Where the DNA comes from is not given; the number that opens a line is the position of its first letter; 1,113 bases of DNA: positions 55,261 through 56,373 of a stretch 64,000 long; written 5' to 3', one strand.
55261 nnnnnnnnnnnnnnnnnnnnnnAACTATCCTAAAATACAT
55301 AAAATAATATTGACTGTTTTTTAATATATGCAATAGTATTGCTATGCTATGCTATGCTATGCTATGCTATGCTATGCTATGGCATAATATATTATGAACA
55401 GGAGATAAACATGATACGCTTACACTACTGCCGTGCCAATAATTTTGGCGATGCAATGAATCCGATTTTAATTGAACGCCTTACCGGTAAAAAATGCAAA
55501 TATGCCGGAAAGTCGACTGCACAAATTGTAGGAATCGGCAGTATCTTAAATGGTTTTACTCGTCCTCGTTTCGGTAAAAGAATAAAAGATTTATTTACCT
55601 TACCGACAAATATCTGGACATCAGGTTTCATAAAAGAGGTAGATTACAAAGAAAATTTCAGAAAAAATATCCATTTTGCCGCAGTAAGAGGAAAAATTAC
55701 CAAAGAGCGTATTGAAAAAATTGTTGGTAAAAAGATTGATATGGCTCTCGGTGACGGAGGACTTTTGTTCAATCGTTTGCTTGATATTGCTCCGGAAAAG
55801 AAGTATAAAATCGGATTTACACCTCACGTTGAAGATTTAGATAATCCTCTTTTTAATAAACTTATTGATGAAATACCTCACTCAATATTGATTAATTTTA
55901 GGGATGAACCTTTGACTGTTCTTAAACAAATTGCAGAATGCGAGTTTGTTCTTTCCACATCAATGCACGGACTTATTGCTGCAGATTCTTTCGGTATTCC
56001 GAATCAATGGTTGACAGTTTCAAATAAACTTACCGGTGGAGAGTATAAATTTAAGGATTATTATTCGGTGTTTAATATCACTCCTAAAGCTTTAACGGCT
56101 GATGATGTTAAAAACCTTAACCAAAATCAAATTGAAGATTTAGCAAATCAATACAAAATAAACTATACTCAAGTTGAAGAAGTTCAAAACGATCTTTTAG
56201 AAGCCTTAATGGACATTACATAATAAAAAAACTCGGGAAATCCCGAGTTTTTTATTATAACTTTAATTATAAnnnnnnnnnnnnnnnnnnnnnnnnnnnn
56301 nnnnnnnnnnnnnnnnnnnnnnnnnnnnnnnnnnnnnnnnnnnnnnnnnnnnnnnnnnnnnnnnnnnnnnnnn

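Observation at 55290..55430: (GCTAT)9 pentanucleotide repeat with in-frame ATGs upstream of a polysaccharide pyruvyl transferase gene, a candidate phase-variation switch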

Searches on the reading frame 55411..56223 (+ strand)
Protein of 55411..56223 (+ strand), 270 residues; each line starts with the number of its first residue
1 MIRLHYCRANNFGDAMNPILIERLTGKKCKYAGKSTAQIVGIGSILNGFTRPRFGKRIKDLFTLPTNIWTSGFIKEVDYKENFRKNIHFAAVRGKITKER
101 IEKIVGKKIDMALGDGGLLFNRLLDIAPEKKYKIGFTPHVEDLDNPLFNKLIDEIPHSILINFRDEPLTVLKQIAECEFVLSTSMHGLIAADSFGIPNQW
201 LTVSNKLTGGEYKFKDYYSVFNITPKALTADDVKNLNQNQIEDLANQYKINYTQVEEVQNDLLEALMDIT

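Call 5: search_protein_families(library=pfam, proteins=[window:55411-56223:+])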
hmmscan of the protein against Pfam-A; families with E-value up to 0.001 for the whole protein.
window:55411-56223:+ (270 aa): 1 family
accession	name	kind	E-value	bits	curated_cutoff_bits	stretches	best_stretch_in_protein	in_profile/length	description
PF04230.19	PS_pyruv_trans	-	1.4e-10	42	25.3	1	39-201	63-276/280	Polysaccharide pyruvyl transferase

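Call 6: find_related_loci(query=window:55411-56223:+, collection=genome_contigs, flank=3000)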
Query window:55411-56223:+ (270 aa) in genome_contigs; peptide patterns used: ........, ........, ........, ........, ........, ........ (x = any residue, [..] = any of these).
46 stretches matched a pattern; 10 encode a relative of the query (tblastn E <= 1e-3); 10 distinct loci.
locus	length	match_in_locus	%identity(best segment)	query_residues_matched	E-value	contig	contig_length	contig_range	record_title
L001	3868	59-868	100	1-270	0e+0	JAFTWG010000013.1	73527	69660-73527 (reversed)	MAG: Alphaproteobacteria bacterium isolate RGIG4207 Roe_deer_Colon-3__c4291, whole genome shotgun sequence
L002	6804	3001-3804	64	1-267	1e-119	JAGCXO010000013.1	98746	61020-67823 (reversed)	MAG: Alphaproteobacteria bacterium isolate RGIG10214 Yak_Rumen-5__c954009, whole genome shotgun sequence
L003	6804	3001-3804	64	1-267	2e-119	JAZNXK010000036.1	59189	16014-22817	MAG: Alphaproteobacteria bacterium isolate T1900044779_TS20190245.MAGScoT_cleanbin_000006 SGB_2539_k141_200872, whole ge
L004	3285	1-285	93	176-270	2e-55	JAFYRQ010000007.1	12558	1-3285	MAG: Alphaproteobacteria bacterium isolate RGIG7359 Water_buffalos_Cecum-5__c91533, whole genome shotgun sequence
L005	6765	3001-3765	34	10-266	8e-43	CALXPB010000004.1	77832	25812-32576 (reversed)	MAG: uncultured Alphaproteobacteria bacterium isolate BRZ_R__bin77 genome assembly, contig: BRZ_R__NODE_482_length_77832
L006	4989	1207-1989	33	4-266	1e-41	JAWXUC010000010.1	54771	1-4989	MAG: Alphaproteobacteria bacterium isolate FM_39_G125_V NODE_147_length_54772_cov_4.548041, whole genome shotgun sequenc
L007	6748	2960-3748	34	2-266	2e-40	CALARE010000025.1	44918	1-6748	MAG TPA_asm: uncultured Alphaproteobacteria bacterium isolate SRR6425825_bin.103_CONCOCT_v1.1_MAG genome assembly, conti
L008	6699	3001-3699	36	11-239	9e-41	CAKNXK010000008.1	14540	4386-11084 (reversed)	MAG: uncultured Candidatus Melainabacteria bacterium isolate 0308_My_metabat.004 genome assembly, contig: 0308My_k83_123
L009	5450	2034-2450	34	126-266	6e-23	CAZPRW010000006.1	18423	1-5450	MAG TPA_asm: uncultured Opitutales bacterium isolate SRP225648_co1_71 genome assembly, contig: NODE_7370_length_18423_co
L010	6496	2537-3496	26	2-266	6e-27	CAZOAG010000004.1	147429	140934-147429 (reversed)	MAG TPA_asm: uncultured Opitutales bacterium isolate SRP313737_co1_127 genome assembly, contig: NODE_124_length_147429_c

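Call 11: find_encoding_contigs(protein=window:55411-56223:+, flank=3000, max_places=10)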
Protein window:55411-56223:+ (270 aa): 10 contigs read that carry it; 5 places shown.
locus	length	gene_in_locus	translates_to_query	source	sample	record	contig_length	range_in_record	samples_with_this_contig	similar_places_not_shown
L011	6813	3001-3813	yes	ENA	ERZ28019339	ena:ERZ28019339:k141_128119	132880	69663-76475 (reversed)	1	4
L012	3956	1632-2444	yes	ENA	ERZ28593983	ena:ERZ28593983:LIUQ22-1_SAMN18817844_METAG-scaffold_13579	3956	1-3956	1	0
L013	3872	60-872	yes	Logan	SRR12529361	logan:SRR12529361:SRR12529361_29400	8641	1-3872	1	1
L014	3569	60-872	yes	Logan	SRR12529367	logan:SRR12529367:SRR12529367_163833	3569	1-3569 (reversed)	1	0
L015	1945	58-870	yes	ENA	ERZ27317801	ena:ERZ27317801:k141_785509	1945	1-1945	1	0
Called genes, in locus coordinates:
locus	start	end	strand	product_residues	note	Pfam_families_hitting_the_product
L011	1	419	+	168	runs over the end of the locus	PF02470:MlaD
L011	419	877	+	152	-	PF02470:MlaD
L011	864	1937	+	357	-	PF09923:DUF2155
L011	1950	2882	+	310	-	PF00535:Glycos_transf_2, PF10111:Glyco_tranf_2_2, PF13641:Glyco_tranf_2_3 (weak)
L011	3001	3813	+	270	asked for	PF04230:PS_pyruv_trans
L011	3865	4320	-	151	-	PF00436:SSB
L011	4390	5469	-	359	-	PF13433:Peripla_BP_5 (faint), PF13458:Peripla_BP_6, PF01094:ANF_receptor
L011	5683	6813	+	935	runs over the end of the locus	PF00005:ABC_tran (faint), PF02463:SMC_N (faint), PF13304:AAA_21 (faint), PF13555:AAA_29 (faint), PF20703:nSTAND1 (faint), PF17760:UvrA_inter, PF17755:UvrA_DNA-bind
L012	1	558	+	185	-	?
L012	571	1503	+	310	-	PF00535:Glycos_transf_2, PF10111:Glyco_tranf_2_2, PF13641:Glyco_tranf_2_3 (weak)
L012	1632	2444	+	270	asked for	PF04230:PS_pyruv_trans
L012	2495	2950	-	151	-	PF00436:SSB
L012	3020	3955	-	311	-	?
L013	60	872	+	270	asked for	PF04230:PS_pyruv_trans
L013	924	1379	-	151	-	PF00436:SSB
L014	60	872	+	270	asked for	PF04230:PS_pyruv_trans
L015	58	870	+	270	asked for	PF04230:PS_pyruv_trans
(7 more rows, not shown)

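Call 14: find_related_loci(query=window:55411-56223:+, collection=metagenome_contigs, flank=2000)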
Query window:55411-56223:+ (270 aa) in metagenome_contigs; peptide patterns used: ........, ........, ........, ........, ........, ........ (x = any residue, [..] = any of these).
77 stretches matched a pattern; 3 encode a relative of the query (tblastn E <= 1e-3); 3 distinct loci.
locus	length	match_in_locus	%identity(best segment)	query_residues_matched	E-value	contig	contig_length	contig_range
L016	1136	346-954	38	67-266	3e-46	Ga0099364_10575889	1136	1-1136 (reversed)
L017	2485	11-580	37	68-266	2e-33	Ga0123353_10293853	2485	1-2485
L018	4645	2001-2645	32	11-234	3e-28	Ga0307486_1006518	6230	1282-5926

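Call 16: find_homologous_proteins(query=window:55411-56223:+)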
Query window:55411-56223:+ (270 aa): 392 proteins with E <= 0.001 among 1103 candidates; the best 120 are listed.
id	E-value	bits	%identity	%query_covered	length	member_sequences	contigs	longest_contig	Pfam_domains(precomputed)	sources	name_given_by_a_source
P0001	3.4e-178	609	100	100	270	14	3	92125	PF04230.20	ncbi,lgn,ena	-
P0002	1.3e-115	404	67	99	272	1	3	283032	PF04230.20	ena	-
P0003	3.9e-115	402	66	99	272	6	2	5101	PF04230.20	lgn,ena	-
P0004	1.9e-114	400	64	100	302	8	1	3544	PF04230.20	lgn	-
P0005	3.4e-114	399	64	99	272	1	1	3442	PF04230.20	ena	-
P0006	6.0e-114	398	65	99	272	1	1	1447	PF04230.20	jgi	jgi:hypothetical protein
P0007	6.4e-114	398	66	100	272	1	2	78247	PF04230.20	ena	-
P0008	6.2e-113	395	65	99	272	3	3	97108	PF04230.20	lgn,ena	-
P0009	1.2e-111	391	64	100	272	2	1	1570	PF04230.20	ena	-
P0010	9.8e-102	358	61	100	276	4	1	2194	PF04230.20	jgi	-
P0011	8.0e-100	352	60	100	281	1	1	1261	PF04230.20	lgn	-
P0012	2.4e-94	334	55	100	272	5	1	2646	PF04230.20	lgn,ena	-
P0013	9.7e-94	332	54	100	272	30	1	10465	PF04230.20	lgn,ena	-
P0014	1.2e-92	328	53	100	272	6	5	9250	PF04230.20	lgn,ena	-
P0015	3.4e-90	320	53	100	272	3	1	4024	PF04230.20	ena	-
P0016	3.5e-90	320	53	100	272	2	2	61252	PF04230.20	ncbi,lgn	-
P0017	6.4e-89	316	51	100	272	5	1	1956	PF04230.20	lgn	-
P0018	7.4e-89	316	51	100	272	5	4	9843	PF04230.20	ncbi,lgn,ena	-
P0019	1.2e-88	315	51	100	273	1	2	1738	PF04230.20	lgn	-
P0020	1.6e-87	312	52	100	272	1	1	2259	PF04230.20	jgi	jgi:hypothetical protein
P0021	5.0e-87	310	52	100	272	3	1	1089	PF04230.20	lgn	-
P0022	1.1e-86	309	51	100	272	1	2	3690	PF04230.20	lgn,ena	-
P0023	2.5e-86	308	51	99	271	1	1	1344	PF04230.20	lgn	-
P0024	6.2e-81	290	49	100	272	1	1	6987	PF04230.20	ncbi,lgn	-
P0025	1.3e-72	263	47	99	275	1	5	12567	PF04230.20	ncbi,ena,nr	ncbi:MAG: polysaccharide pyruvyl transferase family protein [Alphaproteobacteria bacterium]|nr:polys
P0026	6.1e-70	254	44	99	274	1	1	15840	PF04230.20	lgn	-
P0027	1.3e-67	246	42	97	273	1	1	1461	PF04230.20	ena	-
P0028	7.4e-67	244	44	97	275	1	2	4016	PF04230.20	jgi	-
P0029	4.6e-66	241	43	99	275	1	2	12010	PF04230.20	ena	-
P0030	6.7e-64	234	43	98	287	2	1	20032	PF04230.20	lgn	-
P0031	6.9e-64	234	44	99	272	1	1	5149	PF04230.20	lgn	-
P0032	2.4e-63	232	44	98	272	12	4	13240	PF04230.20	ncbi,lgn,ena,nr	ncbi:MAG: polysaccharide pyruvyl transferase family protein [Alphaproteobacteria bacterium]|nr:polys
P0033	3.7e-61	225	43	99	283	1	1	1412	PF04230.20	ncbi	-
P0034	2.1e-60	223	43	97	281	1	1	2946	PF04230.20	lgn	-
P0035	2.4e-58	216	41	97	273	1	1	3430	PF04230.20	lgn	-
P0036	7.9e-56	208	41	96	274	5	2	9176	PF04230.20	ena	-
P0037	9.2e-56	208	40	97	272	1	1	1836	PF04230.20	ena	-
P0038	1.2e-55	207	40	97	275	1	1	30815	PF04230.20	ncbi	-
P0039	2.2e-55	206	40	100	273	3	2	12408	PF04230.20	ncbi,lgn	-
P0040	4.0e-55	205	39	97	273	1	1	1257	PF04230.20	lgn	-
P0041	8.5e-55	204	40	98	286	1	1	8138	PF04230.20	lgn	-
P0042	9.2e-55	204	43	98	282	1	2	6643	PF04230.20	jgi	-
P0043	9.9e-55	204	41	96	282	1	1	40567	PF04230.20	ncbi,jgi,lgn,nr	ncbi:MAG: polysaccharide pyruvyl transferase family protein [Verrucomicrobiales bacterium]|jgi:hypot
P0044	1.3e-53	200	42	98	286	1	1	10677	PF04230.20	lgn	-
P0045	3.6e-53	199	41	98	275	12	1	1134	PF04230.20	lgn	-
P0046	1.7e-52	197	39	97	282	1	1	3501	PF04230.20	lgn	-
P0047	4.5e-52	195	39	98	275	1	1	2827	PF04230.20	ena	-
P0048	8.2e-52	195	41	98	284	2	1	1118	PF04230.20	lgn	-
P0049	8.8e-52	194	40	96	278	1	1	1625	PF04230.20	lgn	-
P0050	9.8e-52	194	40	95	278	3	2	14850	PF04230.20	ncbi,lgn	-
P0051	6.0e-50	188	39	97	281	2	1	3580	PF04230.20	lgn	-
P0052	7.9e-50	188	37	97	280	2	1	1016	PF04230.20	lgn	-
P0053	1.0e-49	188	40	99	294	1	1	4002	PF04230.20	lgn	-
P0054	3.6e-49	186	38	98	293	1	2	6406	PF04230.20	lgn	-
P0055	4.0e-49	186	39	95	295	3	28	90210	PF04230.20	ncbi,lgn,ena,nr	ncbi:MAG: polysaccharide pyruvyl transferase family protein [Cellvibrionales bacterium]|nr:polysacch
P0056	4.7e-49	186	39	99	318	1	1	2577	PF04230.20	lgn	-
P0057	5.3e-49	185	39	95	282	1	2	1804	PF04230.20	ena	-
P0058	6.0e-49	185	39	95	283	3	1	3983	PF04230.20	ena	-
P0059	1.0e-48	184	38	98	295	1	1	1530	PF04230.20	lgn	-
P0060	1.3e-48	184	37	95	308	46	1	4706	PF04230.20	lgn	-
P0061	1.3e-48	184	38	95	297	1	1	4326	PF04230.20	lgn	-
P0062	1.3e-48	184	41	98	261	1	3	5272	PF04230.20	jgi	jgi:pyruvyltransferase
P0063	4.9e-48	182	39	97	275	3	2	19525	PF04230.20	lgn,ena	-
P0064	6.5e-48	182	43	95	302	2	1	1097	PF04230.20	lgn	-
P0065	8.2e-48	181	43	88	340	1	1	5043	PF04230.20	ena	-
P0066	1.0e-47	181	41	95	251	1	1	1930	PF04230.20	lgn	-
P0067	2.8e-47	180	39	98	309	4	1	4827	PF04230.20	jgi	jgi:pyruvyltransferase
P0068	4.0e-47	179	36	95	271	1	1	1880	PF04230.20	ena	-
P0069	4.7e-47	179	38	99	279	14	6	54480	PF04230.20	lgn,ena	-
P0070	7.6e-47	178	39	95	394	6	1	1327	PF04230.20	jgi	jgi:hypothetical protein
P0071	8.3e-47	178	38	100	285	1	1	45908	PF04230.20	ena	-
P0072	8.8e-47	178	40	98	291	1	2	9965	PF04230.20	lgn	-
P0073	9.8e-47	178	40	95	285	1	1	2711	PF04230.20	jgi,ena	-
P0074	1.0e-46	178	41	93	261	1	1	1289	PF04230.20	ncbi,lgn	-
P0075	1.2e-46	178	40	98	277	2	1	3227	PF04230.20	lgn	-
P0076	1.2e-46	178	39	98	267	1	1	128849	PF04230.20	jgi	jgi:pyruvyltransferase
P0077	1.8e-46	177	49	63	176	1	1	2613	PF04230.20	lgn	-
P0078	2.5e-46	177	36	98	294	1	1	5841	PF04230.20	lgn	-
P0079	2.5e-46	177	37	98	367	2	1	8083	PF04230.20,PF22674.3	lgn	-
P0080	2.6e-46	177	40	97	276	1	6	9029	PF04230.20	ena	-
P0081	4.6e-46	176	40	94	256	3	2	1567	PF04230.20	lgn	-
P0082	5.7e-46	175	34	97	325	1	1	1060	PF04230.20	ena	-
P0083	1.4e-45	174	39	94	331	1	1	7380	PF04230.20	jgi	jgi:hypothetical protein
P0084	1.4e-45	174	34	97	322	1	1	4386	PF04230.20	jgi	jgi:hypothetical protein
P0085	1.5e-45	174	36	98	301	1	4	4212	PF04230.20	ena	-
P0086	1.7e-45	174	38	95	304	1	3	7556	PF04230.20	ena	-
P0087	1.8e-45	174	40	94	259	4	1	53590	PF04230.20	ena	-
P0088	3.0e-45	173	39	98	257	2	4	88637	PF04230.20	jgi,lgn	-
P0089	4.6e-45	172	39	99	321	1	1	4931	PF04230.20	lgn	-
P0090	8.0e-45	172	38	98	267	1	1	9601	PF04230.20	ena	-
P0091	1.9e-44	170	40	86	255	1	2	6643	PF04230.20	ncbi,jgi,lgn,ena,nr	ncbi:MAG: hypothetical protein DRQ40_04730 [Gammaproteobacteria bacterium]|nr:MAG: hypothetical prot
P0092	2.3e-44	170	37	97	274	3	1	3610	PF04230.20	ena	-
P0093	3.0e-44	170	34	99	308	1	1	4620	PF04230.20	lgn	-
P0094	3.7e-44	169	44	70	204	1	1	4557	PF04230.20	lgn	-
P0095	5.6e-44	169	39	95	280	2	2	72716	PF04230.20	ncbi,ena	-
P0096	5.6e-44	169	35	97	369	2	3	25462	PF04230.20,PF22674.3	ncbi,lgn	-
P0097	5.9e-44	169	40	98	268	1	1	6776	PF04230.20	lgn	-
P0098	5.9e-44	169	35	98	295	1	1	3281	PF04230.20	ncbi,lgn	-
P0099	7.2e-44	169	39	98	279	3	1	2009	PF04230.20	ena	-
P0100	7.6e-44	168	38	98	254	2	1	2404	PF04230.20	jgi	jgi:hypothetical protein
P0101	7.9e-44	168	36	98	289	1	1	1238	PF04230.20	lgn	-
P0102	1.2e-43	168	39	98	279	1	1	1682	PF04230.20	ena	-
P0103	1.3e-43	168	40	95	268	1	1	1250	PF04230.20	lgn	-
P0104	1.4e-43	168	34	97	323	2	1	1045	PF04230.20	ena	-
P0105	1.5e-43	168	39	95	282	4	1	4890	PF04230.20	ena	-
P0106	2.2e-43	167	36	98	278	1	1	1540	PF04230.20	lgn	-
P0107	2.3e-43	167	36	98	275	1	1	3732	PF04230.20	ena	-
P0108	3.3e-43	166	34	97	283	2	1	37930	PF04230.20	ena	-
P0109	4.6e-43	166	39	97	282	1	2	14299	PF04230.20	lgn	-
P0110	6.0e-43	166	38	86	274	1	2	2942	PF04230.20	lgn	-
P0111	6.3e-43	165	41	81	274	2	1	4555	PF04230.20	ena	-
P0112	7.8e-43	165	38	98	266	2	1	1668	PF04230.20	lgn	-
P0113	8.4e-43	165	38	98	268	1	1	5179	PF04230.20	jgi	jgi:pyruvyltransferase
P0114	1.1e-42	165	36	98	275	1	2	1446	PF04230.20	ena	-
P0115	2.1e-42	164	36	97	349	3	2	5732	PF04230.20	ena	-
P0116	2.5e-42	163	42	98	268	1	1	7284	PF04230.20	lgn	-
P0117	2.7e-42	163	39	95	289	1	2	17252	PF04230.20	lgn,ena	-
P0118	2.8e-42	163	39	98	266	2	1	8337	PF04230.20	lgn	-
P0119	3.4e-42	163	37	95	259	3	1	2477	PF04230.20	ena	-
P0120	3.8e-42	163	37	99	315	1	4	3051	PF04230.20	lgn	-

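Call 20: list_cluster_members(proteins=[P0001])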
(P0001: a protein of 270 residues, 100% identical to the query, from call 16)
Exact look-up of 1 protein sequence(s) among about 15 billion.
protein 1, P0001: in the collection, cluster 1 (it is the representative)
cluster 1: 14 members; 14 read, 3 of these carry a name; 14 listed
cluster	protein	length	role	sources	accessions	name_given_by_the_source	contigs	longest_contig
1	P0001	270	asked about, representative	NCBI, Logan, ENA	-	-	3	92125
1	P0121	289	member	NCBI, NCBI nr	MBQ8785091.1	MAG: polysaccharide pyruvyl transferase family protein, partial [Alphaproteobacteria ... | polysaccharide pyruvyl transferase family protein [Alphaproteobacteria bacterium]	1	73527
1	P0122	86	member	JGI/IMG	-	pyruvyltransferase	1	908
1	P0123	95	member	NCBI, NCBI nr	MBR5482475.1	MAG: polysaccharide pyruvyl transferase family protein, partial [Alphaproteobacteria ... | polysaccharide pyruvyl transferase family protein [Alphaproteobacteria bacterium]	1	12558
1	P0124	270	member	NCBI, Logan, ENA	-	-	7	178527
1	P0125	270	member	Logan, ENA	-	-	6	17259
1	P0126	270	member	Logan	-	-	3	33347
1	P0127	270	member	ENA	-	-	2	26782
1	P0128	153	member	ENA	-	-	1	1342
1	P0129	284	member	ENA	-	-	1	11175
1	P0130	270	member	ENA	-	-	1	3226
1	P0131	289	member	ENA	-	-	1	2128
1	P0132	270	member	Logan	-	-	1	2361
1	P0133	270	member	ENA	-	-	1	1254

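Call 23: find_encoding_contigs(protein=P0124, flank=1500, max_places=10)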
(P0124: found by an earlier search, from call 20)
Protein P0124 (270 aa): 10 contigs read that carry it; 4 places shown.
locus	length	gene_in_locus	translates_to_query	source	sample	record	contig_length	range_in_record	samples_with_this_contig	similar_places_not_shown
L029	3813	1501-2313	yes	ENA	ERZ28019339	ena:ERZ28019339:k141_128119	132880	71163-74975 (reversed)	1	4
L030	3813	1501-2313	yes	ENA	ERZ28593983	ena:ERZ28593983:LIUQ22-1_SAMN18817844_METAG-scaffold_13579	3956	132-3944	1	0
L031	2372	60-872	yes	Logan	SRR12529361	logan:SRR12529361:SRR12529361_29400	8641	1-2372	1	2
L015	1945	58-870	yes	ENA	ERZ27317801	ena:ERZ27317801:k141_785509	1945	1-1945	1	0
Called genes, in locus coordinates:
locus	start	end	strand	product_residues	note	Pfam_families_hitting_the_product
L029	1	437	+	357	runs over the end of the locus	PF09923:DUF2155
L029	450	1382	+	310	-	PF00535:Glycos_transf_2, PF10111:Glyco_tranf_2_2, PF13641:Glyco_tranf_2_3 (weak)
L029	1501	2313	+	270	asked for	PF04230:PS_pyruv_trans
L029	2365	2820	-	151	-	PF00436:SSB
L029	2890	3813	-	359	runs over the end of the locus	PF13433:Peripla_BP_5 (faint), PF13458:Peripla_BP_6, PF01094:ANF_receptor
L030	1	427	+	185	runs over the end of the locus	?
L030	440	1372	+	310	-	PF00535:Glycos_transf_2, PF10111:Glyco_tranf_2_2, PF13641:Glyco_tranf_2_3 (weak)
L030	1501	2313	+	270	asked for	PF04230:PS_pyruv_trans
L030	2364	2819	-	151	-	PF00436:SSB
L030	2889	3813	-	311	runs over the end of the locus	?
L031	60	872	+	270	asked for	PF04230:PS_pyruv_trans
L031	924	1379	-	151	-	PF00436:SSB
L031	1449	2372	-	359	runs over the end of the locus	PF13433:Peripla_BP_5 (faint), PF13458:Peripla_BP_6, PF01094:ANF_receptor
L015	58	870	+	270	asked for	PF04230:PS_pyruv_trans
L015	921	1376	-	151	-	PF00436:SSB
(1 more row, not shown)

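Call 24: find_encoding_contigs(protein=P0129, flank=1500, max_places=10)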
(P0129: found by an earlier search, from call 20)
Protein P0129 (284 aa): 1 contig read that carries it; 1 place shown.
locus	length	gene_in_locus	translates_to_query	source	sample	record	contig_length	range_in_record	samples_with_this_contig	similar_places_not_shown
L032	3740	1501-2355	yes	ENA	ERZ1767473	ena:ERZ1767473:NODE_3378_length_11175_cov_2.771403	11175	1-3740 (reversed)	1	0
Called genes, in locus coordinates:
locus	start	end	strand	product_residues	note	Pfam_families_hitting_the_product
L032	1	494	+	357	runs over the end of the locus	PF09923:DUF2155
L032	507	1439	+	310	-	PF00535:Glycos_transf_2, PF10111:Glyco_tranf_2_2 (weak), PF13641:Glyco_tranf_2_3 (weak)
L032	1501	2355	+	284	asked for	PF04230:PS_pyruv_trans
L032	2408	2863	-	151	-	PF00436:SSB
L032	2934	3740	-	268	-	?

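Call 25: find_encoding_contigs(protein=P0131, flank=1500, max_places=10)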
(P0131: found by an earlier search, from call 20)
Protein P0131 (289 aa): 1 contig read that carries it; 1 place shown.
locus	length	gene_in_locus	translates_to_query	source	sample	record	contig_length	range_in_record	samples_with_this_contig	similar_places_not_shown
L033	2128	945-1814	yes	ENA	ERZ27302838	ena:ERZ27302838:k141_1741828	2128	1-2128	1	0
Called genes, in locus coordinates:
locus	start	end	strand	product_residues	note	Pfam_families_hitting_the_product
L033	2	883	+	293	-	?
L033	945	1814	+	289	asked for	PF04230:PS_pyruv_trans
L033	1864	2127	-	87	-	?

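Call 26: find_encoding_contigs(protein=P0126, flank=1500, max_places=10)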
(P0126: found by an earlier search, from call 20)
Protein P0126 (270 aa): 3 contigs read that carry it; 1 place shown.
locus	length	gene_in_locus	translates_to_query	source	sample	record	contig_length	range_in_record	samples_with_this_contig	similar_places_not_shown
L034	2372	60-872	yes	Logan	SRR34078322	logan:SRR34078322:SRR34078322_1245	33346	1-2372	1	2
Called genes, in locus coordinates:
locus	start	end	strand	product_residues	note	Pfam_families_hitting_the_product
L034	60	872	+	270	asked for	PF04230:PS_pyruv_trans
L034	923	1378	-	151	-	PF00436:SSB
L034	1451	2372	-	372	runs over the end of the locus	PF13433:Peripla_BP_5 (faint), PF13458:Peripla_BP_6, PF01094:ANF_receptor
